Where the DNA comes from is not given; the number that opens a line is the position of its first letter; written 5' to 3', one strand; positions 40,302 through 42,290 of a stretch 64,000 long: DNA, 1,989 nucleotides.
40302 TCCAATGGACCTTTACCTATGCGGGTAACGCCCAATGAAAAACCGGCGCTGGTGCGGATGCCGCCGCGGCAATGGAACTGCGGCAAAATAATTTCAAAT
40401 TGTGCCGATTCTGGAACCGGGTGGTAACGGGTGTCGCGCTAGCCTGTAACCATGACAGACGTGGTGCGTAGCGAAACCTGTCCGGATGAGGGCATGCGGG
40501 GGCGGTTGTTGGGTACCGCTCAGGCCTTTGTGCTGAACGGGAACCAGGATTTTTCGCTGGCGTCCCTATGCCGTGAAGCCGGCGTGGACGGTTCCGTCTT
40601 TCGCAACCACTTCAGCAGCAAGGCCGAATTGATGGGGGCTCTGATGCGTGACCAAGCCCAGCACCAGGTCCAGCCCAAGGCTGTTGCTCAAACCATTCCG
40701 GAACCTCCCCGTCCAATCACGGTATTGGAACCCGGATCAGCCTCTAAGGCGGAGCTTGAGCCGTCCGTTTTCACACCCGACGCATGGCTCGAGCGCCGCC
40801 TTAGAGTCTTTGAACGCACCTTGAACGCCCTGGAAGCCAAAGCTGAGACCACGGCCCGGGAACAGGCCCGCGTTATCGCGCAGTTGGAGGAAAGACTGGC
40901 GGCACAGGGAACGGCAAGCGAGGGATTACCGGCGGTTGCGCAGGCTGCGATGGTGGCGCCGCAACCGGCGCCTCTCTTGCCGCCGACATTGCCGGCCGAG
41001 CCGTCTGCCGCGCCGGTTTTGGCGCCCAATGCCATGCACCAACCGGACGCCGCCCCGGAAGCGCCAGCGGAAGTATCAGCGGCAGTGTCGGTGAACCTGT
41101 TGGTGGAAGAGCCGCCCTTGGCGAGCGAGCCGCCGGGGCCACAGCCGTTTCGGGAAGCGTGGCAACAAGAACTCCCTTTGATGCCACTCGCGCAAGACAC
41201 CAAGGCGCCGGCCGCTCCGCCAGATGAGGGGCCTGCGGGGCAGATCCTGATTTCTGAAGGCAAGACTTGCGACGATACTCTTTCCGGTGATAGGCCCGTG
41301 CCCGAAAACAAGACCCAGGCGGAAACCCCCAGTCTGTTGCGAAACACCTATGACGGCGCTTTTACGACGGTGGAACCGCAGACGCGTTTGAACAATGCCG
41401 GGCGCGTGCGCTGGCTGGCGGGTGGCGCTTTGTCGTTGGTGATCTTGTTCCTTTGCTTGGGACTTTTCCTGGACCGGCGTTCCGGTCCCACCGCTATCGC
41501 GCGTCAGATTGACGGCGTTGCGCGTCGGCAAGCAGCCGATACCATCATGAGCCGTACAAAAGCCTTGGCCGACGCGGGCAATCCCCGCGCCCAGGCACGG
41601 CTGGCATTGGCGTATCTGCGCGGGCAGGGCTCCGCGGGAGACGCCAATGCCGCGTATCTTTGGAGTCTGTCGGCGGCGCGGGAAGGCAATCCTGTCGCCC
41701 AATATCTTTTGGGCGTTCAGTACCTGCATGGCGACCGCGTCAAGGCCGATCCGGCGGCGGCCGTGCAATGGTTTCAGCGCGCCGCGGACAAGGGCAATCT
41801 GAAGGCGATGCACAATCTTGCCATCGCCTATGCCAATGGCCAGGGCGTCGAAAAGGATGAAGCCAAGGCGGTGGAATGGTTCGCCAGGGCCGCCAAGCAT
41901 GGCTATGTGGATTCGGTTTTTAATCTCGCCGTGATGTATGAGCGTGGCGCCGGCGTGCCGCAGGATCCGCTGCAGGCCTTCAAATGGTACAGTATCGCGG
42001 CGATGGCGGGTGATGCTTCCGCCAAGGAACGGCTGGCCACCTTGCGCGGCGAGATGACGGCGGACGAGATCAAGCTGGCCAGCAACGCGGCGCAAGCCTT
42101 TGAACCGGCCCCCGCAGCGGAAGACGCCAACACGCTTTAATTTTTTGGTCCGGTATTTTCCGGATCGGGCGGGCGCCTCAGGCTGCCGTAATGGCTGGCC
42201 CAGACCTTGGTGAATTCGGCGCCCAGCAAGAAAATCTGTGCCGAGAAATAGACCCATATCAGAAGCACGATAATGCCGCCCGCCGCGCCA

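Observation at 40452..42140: TetR-type HTH joined through a membrane helix to periplasmic Sel1 repeats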

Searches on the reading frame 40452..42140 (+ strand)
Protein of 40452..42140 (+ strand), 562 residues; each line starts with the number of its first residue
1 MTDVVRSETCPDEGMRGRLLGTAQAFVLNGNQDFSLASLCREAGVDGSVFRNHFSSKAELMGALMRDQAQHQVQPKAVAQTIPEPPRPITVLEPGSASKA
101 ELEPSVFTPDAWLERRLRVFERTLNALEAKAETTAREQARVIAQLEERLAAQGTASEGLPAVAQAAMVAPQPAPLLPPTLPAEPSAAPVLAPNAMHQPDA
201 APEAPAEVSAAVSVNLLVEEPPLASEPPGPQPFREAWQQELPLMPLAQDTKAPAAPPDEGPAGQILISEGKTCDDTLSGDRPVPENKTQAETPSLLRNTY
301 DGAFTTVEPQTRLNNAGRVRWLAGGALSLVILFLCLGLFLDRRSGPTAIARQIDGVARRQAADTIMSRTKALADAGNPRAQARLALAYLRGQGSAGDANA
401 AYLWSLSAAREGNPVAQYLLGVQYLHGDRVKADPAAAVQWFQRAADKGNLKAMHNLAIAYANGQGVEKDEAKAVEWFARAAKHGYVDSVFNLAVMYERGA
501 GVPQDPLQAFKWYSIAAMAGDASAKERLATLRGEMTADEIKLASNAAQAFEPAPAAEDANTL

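Call 3: search_protein_families(library=pfam, proteins=[window:40452-42140:+], max_evalue=1)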
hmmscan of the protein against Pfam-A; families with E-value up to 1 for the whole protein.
window:40452-42140:+ (562 aa): 2 families
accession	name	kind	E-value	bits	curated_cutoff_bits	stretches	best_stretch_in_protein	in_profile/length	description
PF08238.18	Sel1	-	1e-36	124.5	30.7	4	488-521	3-36/36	Sel1 repeat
PF00440.29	TetR_N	-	0.00039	20.6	24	1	22-64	5-47/47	Bacterial regulatory proteins, tetR family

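Call 4: search_protein_families(library=ncbifam, proteins=[window:40452-42140:+], max_evalue=1)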
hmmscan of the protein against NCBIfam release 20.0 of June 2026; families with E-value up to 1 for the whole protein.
window:40452-42140:+ (562 aa): 8 families
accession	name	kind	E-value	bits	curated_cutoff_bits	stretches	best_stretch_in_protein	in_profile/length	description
NF033786.1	phenyl_MerG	equivalog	4.3e-21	75.9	350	2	457-538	72-161/217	phenylmercury resistance protein MerG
NF038194.1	AlgK_TPR_lipo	equivalog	7.8e-16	57.8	700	2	414-543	298-426/448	alginate biosynthesis TPR repeat lipoprotein AlgK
NF047621.1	FlgprotMotXVib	equivalog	8.6e-12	45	330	1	408-535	66-192/211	flagellar protein MotX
NF045484.1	TransRegExoR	equivalog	4.1e-10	39.4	450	2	459-520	53-109/267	exopolysaccharide production regulator ExoR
NF053731.1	TransRegFasRMycb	equivalog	0.0052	16.6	330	1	7-74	4-72/199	HTH-type transcriptional activator FasR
NF001978.0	PRK00767.1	equivalog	0.042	13.6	118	1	28-71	24-67/197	transcriptional regulator BetI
TIGR03384.1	betaine_BetI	equivalog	0.042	13.5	201.3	1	29-69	24-64/189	choline-binding transcriptional repressor BetI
NF041760.1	PtuA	equivalog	0.11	11.4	500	1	442-481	2-42/524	retron Ec78 anti-phage system effector ATPase PtuA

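Call 8: search_solved_structures(query=window:40452-42137:+, max_evalue=1, show_alignments=2)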
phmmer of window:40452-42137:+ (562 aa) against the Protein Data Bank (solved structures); distinct sequences matched with E-value up to 1: 46.
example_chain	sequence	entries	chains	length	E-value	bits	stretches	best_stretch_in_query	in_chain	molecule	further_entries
4bwr_A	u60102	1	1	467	2e-71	244.8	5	409-524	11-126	PROTEIN CORRESPONDING TO LOCUS C5321 FROM CFT073 E.COLI STRAIN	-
6ok3_A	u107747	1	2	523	1.6e-61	212.1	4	408-529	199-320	Sel1 repeat protein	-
8sxq_A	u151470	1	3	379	1.6e-53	185.7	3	391-529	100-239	SEL-1 repeat protein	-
6deh_A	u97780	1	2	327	9e-38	133.7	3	408-546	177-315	TPR repeat protein, protein-protein interaction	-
6ork_A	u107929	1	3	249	1.2e-35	126.7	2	375-526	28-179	Sel1 repeat protein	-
6onw_A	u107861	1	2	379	2.4e-34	122.5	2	370-538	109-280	Sel1 repeat protein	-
9uav_C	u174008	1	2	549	1e-31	113.8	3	367-535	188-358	Protein sel-1 homolog 1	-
8ket_C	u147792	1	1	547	1.1e-31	113.7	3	367-534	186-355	Protein sel-1 homolog 1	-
8kes_D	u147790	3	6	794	5.4e-31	111.4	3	366-534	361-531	Protein sel-1 homolog 1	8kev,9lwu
9og0_C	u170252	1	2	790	2.2e-30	109.3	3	366-534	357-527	Protein sel-1 homolog 1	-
6ur7_A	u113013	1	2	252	8.8e-27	97.5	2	410-524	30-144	Sel1 repeat family protein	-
5b26_A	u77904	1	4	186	2.5e-19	72.9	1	438-514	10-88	Protein sel-1 homolog 1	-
6orc_A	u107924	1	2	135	3e-19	72.6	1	407-528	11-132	Sel1 repeat protein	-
1ouv_A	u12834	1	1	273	4.4e-17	65.5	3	433-517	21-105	conserved hypothetical secreted protein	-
6ok0_A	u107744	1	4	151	5.9e-16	61.7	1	408-528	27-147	Sel1 repeat protein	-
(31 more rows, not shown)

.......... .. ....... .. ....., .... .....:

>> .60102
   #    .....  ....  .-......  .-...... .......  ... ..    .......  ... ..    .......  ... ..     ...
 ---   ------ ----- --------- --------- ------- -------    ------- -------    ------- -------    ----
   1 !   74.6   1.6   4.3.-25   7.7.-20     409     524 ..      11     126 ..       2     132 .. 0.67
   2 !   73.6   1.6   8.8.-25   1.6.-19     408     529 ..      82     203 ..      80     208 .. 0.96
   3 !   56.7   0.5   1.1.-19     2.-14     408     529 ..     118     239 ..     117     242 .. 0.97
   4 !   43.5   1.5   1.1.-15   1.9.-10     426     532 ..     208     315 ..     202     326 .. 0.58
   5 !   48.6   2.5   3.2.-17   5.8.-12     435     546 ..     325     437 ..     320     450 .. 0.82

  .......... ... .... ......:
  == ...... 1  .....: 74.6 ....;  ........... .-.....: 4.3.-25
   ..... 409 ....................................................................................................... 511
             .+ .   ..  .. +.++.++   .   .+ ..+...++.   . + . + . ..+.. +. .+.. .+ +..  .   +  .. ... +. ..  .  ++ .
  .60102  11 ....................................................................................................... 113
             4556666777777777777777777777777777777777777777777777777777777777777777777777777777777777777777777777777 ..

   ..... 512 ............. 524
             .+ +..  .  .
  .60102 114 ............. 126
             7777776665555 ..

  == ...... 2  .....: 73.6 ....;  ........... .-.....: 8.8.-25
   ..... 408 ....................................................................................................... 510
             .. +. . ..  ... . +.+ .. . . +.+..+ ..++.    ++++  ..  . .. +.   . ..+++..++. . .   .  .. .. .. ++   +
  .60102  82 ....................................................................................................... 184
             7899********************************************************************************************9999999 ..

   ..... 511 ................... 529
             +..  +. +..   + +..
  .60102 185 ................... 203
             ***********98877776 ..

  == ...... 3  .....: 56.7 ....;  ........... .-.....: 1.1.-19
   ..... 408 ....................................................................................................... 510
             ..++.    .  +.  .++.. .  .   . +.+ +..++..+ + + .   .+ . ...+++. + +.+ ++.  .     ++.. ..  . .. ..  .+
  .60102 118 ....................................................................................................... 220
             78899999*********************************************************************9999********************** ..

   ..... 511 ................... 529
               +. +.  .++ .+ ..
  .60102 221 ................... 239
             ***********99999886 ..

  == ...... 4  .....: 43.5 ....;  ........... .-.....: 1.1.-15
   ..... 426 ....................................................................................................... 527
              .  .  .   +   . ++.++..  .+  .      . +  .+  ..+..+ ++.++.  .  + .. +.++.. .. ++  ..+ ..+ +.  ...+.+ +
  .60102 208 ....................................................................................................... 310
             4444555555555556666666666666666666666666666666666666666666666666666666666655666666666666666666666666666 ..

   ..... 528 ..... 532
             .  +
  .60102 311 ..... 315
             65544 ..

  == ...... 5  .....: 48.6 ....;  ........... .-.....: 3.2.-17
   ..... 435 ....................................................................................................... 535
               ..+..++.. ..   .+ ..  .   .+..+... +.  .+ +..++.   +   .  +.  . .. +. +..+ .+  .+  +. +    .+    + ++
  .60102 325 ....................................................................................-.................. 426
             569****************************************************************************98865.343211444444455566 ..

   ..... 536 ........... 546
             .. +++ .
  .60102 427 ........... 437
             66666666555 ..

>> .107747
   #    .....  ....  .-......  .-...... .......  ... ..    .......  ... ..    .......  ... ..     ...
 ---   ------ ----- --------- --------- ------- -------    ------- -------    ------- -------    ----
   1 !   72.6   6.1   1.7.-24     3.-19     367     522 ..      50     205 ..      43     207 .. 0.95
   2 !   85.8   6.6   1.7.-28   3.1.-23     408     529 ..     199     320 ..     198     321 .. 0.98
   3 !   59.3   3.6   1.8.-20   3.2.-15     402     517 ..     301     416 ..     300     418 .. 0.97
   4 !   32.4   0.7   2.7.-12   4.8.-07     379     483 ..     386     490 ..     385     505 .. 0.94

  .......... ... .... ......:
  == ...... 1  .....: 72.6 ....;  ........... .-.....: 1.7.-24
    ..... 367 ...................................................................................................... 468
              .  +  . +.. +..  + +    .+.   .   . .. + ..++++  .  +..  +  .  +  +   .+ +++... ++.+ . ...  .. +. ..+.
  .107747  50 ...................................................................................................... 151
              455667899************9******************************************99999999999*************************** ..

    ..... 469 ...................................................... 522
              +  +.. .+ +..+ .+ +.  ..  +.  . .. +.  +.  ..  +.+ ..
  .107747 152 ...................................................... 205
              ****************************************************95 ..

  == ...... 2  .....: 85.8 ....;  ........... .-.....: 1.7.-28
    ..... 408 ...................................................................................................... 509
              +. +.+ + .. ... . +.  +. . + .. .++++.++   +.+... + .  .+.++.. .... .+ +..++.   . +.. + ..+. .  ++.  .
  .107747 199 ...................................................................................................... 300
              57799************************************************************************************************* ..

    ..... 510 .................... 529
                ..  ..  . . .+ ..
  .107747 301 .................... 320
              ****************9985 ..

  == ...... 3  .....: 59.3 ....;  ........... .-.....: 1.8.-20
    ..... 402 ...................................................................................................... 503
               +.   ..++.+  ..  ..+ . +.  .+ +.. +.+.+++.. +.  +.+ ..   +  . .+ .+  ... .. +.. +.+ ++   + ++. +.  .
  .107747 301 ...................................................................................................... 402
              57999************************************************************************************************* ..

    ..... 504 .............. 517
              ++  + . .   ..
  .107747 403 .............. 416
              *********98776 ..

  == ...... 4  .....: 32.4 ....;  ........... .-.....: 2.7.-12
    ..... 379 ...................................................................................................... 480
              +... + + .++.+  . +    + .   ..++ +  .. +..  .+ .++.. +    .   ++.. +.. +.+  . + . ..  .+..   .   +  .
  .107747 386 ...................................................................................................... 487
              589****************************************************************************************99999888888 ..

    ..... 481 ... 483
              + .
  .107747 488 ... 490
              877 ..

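Call 15: search_protein_families(library=pfam, alignment_id=A2, max_evalue=0.01)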
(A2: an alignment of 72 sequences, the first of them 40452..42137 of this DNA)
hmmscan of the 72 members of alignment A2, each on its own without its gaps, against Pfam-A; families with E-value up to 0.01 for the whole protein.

A. member 1, window:40452-42137:+ (562 aa): 2 families
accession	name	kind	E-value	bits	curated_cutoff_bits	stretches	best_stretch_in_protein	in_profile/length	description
PF08238.18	Sel1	-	1e-36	124.5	30.7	4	488-521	3-36/36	Sel1 repeat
PF00440.29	TetR_N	-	0.00039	20.6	24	1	22-64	5-47/47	Bacterial regulatory proteins, tetR family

B. families by the number of members that match (of 72 scanned): 9 families
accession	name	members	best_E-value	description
PF08238.18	Sel1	71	6.5e-37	Sel1 repeat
PF00440.29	TetR_N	56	2.7e-11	Bacterial regulatory proteins, tetR family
PF09787.14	Golgin_A5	1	0.00019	Golgin subfamily A member 5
PF15665.10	FAM184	1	0.00048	Family with sequence similarity 184, A and B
PF02601.20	Exonuc_VII_L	1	0.00091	Exonuclease VII, large subunit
PF09244.16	Suc_Porlyase_C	1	0.0037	Sucrose phosphorylase, C-terminal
PF08954.16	Trimer_CC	1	0.004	Trimerisation motif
PF23310.1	TPR_27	1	0.0076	Plant tetratrico peptide repeats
PF21488.3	YqbF_HeH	1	0.0093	YqbF, HeH motif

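Call 23: find_homologous_proteins(query=A2, max_evalue=1e-30)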
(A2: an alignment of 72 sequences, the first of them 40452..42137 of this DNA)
Query A2 (72 sequences) (562 aa, profile of the alignment): 658 proteins with E <= 1e-30 among 8000 candidates; the best 120 are listed.
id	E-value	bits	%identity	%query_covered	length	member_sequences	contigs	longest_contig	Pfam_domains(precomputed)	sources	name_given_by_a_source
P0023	2.6e-188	646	55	55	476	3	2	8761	PF08238.19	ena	-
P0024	1.9e-187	643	62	44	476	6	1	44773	PF08238.19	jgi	jgi:TPR repeat protein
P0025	3.5e-187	642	62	44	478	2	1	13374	PF08238.19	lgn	-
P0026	2.5e-186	639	62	44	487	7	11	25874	PF08238.19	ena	-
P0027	2.7e-186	639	62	44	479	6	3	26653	PF08238.19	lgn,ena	-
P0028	5.2e-186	638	60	44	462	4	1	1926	PF08238.19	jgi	jgi:TPR repeat protein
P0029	2.2e-185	636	60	45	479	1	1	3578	PF08238.19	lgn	-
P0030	5.4e-185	635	61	44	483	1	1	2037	PF08238.19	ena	-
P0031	8.2e-185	634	61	44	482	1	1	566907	PF08238.19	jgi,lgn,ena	-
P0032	4.1e-184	632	60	44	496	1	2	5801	PF08238.19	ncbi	-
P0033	7.8e-184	631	62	44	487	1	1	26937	PF08238.19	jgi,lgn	jgi:localization factor PodJL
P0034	2.3e-183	629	59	45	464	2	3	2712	PF08238.19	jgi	jgi:TPR repeat protein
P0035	3.5e-183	629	62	44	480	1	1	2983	PF08238.19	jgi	jgi:TPR repeat protein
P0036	4.6e-183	628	59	44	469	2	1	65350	PF08238.19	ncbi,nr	ncbi:MAG: SEL1-like repeat protein [Alphaproteobacteria bacterium]|nr:SEL1-like repeat protein [Alph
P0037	1.8e-182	626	48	99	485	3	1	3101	PF08238.19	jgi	jgi:TPR repeat protein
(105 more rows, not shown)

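Call 36: predict_structure(alignment_id=A4)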
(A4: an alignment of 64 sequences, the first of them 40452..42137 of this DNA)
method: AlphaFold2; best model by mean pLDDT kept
length: 562 residues; sequences in the alignment: 64
mean_pLDDT: 72.4   pTM: 0.48
mean pLDDT of the five models: 72.4, 72.1, 71.6, 70.9, 70.3
residues with pLDDT >= 90: 240; 70-90: 76; 50-70: 69; < 50: 177
segments of 3 or more residues with pLDDT < 50: 1-8, 74-77, 79-82, 91-93, 95-106, 162-166, 185-187, 189-191, 193-197, 199-201, 203-229, 231-252, 258-260, 262-281, 283-292, 294-310, 347-362
pLDDT, mean of each block of 10 residues (from residue 1): 42 87 93 90 95 94 89 55 54 43 47 83 89 89 90 62 48 52 48 43 40 35 41 40 40 49 40 37 40 42 42 61 83 82 50 46 78 95 94 81 96 97 92 98 97 98 98 98 97 98 98 98 97 98 98 90 74
secondary structure, 60 per line:
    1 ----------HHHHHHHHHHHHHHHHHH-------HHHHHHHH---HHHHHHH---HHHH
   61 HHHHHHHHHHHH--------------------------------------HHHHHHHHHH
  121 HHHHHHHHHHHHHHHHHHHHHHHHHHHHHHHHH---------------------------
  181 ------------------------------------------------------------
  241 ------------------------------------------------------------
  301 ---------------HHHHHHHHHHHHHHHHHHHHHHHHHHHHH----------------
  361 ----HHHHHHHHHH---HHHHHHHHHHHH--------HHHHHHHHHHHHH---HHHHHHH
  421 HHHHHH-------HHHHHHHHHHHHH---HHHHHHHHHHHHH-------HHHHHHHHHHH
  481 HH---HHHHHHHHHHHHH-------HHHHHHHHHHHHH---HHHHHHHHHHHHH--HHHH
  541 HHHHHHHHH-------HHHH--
elements in order: H11-28 H36-43 H47-53 H57-72 H111-153 H316-344 H365-374 H378-389 H398-410 H414-426 H434-446 H450-462 H470-482 H486-498 H506-518 H522-534 H537-549 H557-560
